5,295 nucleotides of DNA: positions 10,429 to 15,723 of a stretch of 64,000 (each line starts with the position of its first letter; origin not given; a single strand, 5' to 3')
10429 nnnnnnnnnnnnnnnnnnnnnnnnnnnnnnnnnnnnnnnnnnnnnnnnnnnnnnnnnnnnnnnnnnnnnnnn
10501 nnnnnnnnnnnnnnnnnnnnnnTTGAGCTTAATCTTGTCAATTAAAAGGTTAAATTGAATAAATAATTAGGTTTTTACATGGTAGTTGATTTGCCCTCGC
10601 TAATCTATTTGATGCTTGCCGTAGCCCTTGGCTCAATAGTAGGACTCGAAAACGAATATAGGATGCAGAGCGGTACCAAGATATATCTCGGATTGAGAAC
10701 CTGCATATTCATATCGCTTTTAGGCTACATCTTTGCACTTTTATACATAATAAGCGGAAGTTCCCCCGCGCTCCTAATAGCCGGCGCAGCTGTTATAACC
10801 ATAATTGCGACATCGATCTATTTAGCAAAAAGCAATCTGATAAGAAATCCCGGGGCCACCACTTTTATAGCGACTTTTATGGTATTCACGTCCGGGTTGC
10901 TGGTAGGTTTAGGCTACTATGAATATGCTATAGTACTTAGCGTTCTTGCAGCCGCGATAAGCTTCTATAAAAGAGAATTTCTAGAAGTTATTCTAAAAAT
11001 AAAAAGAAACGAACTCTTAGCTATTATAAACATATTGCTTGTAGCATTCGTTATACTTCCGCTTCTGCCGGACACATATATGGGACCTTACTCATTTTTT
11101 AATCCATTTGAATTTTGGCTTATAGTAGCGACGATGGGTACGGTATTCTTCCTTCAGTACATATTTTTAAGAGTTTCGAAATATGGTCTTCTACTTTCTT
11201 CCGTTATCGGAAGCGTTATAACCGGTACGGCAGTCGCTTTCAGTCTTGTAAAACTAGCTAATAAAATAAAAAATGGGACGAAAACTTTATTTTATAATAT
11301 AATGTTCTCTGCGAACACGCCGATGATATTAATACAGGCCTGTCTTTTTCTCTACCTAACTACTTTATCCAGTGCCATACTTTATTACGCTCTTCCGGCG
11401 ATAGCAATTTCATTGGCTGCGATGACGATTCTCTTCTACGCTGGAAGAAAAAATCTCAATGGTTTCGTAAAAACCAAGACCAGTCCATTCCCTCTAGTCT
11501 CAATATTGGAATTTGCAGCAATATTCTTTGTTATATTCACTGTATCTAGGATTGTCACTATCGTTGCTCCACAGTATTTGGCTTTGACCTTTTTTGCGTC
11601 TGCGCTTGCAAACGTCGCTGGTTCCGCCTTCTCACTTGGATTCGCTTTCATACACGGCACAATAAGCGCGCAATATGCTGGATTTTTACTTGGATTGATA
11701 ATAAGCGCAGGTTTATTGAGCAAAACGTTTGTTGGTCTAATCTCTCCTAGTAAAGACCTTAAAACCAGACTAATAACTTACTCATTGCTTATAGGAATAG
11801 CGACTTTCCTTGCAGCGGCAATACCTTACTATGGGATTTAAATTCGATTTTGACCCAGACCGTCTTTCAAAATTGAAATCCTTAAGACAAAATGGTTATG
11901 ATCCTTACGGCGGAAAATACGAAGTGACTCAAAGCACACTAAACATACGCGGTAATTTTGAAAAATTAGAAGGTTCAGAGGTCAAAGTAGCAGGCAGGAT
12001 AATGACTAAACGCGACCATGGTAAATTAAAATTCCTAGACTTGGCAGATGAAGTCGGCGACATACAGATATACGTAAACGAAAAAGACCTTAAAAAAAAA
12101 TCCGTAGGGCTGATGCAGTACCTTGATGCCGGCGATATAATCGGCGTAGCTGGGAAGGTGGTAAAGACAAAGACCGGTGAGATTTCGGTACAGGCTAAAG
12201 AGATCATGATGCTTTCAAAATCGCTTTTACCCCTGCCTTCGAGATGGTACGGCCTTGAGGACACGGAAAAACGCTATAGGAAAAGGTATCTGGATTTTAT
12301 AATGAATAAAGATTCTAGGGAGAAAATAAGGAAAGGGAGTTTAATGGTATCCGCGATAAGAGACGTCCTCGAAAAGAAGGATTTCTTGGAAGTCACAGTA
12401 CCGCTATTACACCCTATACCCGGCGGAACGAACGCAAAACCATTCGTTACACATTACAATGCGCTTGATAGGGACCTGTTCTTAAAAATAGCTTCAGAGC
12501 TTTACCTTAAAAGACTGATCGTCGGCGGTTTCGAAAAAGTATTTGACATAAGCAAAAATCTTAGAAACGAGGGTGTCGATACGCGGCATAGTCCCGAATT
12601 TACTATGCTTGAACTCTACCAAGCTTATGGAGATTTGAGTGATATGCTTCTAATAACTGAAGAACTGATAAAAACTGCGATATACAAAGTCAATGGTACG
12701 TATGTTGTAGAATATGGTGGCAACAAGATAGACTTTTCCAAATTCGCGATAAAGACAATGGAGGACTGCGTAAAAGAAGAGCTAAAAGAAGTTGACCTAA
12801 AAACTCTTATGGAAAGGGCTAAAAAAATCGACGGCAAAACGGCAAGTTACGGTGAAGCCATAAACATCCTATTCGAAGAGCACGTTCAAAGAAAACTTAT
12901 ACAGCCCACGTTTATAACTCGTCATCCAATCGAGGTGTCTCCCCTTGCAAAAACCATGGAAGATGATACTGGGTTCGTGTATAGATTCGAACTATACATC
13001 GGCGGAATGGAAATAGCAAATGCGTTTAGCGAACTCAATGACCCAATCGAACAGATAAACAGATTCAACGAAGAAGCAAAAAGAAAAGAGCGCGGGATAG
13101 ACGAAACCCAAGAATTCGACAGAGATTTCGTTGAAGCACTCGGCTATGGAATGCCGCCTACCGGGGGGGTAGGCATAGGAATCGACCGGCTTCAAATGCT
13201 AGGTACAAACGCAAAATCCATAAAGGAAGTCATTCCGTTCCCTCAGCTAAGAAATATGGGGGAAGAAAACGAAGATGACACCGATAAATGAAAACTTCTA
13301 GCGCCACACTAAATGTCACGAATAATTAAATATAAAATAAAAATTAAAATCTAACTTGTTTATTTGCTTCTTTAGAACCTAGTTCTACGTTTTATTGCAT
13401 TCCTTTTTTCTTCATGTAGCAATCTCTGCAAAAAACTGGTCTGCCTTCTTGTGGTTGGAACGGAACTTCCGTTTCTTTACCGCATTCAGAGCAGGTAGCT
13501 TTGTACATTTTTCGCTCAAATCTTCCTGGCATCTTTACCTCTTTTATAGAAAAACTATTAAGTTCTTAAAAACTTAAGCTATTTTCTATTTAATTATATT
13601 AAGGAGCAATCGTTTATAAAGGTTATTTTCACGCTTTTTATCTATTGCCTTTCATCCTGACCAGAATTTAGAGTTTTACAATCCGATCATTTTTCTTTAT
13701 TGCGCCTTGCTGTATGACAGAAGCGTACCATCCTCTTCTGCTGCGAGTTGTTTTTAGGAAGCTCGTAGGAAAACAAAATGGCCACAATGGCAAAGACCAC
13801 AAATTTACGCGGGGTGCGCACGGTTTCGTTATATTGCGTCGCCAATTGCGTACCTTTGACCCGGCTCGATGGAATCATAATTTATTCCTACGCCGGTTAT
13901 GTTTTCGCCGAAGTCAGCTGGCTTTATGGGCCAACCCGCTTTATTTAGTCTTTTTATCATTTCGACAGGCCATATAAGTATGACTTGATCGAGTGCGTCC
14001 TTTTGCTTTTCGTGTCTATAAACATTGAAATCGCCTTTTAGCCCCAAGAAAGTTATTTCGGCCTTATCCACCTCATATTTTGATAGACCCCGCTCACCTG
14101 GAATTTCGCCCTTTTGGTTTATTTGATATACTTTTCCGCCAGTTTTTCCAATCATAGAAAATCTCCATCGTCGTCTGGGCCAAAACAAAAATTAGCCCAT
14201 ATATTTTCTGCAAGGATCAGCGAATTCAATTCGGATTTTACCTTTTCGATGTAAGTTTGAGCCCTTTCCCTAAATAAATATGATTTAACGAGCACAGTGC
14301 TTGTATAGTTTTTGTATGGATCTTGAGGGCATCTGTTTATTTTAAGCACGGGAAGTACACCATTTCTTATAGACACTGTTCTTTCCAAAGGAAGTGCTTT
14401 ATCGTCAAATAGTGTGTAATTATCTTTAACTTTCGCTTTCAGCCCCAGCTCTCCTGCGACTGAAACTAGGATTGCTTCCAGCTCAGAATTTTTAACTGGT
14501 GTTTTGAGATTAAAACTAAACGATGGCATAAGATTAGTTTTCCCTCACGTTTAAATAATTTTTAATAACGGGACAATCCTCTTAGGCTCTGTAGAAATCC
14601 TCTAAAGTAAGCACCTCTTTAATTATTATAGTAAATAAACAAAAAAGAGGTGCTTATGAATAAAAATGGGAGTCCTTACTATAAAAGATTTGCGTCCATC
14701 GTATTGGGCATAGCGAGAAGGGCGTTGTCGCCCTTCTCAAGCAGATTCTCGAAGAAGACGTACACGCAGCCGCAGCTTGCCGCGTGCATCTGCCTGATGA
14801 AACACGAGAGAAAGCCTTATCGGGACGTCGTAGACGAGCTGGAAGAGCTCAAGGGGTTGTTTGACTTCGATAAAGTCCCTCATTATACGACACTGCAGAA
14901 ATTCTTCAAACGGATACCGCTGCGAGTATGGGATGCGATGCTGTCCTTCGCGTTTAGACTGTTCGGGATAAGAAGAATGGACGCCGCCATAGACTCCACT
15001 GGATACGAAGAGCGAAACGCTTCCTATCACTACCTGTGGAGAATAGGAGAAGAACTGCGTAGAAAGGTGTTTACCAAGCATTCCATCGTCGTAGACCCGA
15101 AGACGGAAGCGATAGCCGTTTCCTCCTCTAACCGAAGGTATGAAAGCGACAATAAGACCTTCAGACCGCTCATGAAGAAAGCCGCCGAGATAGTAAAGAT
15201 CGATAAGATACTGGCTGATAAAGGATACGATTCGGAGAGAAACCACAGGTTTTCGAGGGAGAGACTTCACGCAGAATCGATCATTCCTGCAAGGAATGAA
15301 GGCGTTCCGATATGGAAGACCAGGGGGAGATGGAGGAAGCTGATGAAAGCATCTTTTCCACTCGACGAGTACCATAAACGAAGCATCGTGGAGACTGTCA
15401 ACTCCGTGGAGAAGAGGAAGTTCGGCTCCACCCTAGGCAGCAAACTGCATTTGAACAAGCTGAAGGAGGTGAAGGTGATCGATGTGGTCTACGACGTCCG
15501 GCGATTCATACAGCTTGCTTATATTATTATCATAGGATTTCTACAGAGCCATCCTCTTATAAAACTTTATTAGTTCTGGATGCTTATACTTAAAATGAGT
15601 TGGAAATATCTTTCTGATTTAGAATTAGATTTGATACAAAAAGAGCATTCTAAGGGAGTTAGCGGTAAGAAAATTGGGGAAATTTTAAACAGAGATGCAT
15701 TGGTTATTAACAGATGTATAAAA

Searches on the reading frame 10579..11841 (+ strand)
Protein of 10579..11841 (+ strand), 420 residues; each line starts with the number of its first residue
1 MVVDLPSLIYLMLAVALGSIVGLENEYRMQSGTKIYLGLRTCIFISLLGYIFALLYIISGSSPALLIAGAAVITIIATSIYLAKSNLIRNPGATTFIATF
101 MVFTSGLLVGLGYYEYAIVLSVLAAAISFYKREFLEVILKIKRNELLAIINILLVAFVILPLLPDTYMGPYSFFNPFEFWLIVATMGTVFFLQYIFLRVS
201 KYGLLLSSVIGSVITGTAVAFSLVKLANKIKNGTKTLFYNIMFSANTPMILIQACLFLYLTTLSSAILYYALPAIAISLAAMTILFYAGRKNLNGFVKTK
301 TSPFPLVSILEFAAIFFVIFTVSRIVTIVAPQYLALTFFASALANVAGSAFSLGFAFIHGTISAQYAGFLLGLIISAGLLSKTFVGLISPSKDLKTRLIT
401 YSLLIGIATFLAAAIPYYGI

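Call 37: search_protein_families(library=pfam, proteins=[window:10579-11841:+], max_evalue=0.00001)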
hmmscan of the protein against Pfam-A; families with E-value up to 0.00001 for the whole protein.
window:10579-11841:+ (420 aa): 2 families
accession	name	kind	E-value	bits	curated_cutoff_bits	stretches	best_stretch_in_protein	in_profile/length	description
PF02308.21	MgtC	-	1e-14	55.4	31.4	1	11-134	1-118/121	MgtC family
PF13194.11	DUF4010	-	2.8e-14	53.8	30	1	189-386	6-206/210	Domain of unknown function (DUF4010)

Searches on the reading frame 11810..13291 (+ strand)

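Call 37: search_protein_families(library=pfam, proteins=[window:11810-13291:+], max_evalue=0.00001)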
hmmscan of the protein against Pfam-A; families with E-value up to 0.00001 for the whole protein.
window:11810-13291:+ (493 aa): 2 families
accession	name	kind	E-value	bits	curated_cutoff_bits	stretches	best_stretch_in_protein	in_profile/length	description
PF00152.25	tRNA-synt_2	-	6.5e-78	262.3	25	1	152-480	2-307/308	tRNA synthetases class II (D, K and N)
PF01336.31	tRNA_anti-codon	-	1.2e-16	60.9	27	1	58-134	1-74/75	OB-fold nucleic acid binding domain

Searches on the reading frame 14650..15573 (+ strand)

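Call 55: search_protein_families(library=pfam, proteins=[window:14650-15573:+], max_evalue=0.1)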
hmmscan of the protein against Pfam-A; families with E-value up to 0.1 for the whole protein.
window:14650-15573:+ (307 aa): 2 families
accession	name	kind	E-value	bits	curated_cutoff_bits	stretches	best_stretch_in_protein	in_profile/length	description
PF01609.27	DDE_Tnp_1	-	1.5e-10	41.6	23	1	114-259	9-175/200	Transposase DDE domain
PF13359.12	DDE_Tnp_4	-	0.036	14.1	24.8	1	142-199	30-90/158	DDE superfamily endonuclease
